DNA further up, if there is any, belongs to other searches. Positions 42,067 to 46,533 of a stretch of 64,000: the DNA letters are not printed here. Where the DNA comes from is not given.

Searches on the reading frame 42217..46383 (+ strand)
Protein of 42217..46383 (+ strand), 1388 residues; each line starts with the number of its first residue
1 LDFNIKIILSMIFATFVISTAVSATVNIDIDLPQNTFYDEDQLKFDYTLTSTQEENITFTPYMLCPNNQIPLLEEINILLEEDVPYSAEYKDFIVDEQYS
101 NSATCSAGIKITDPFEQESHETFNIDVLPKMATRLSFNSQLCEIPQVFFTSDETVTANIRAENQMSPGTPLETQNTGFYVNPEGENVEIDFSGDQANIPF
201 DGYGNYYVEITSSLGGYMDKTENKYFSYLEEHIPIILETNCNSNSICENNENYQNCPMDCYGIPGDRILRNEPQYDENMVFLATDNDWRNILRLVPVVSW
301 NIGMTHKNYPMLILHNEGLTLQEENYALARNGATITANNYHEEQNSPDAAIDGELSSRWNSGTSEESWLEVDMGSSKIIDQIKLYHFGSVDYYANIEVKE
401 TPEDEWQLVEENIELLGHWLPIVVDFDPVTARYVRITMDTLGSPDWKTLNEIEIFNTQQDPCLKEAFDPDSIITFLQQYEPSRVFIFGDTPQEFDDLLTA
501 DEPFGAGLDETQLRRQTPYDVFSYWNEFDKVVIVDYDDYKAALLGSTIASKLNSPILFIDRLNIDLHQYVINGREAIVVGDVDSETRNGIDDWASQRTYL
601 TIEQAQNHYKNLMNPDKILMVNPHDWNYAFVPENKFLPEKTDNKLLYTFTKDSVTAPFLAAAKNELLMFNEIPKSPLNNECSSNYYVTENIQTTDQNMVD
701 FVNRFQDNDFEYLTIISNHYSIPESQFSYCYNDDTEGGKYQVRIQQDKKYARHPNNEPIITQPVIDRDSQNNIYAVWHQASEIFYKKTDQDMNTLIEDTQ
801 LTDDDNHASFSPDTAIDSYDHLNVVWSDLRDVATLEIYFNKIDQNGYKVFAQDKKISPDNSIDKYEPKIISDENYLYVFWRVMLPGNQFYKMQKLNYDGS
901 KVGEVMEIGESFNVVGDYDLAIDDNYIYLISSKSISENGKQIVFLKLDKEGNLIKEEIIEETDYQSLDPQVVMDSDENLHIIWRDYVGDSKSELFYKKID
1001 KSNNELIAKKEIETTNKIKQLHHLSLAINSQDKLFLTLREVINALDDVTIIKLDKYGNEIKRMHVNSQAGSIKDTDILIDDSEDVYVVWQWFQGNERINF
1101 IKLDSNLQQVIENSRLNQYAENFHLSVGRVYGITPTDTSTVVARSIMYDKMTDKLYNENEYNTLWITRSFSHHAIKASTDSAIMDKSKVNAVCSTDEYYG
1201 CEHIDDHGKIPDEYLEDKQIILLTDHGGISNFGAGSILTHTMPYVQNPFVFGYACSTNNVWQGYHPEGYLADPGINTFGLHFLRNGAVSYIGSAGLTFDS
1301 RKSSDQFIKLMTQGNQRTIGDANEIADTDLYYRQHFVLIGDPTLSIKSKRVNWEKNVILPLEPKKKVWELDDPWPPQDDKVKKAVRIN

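Call 46: search_protein_families(library=pfam, proteins=[window:42217-46383:+], max_evalue=0.001)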
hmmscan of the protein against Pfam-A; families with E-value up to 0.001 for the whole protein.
window:42217-46383:+ (1388 aa): 2 families
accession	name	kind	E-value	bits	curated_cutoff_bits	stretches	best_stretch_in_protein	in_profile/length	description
PF00754.31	F5_F8_type_C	-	7.4e-15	55.6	28.2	1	335-440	2-114/127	F5/8 type C domain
PF22633.2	F5_F8_type_C_2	-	4.2e-12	47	27.8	1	350-436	2-91/91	NedA-like, galactose-binding domain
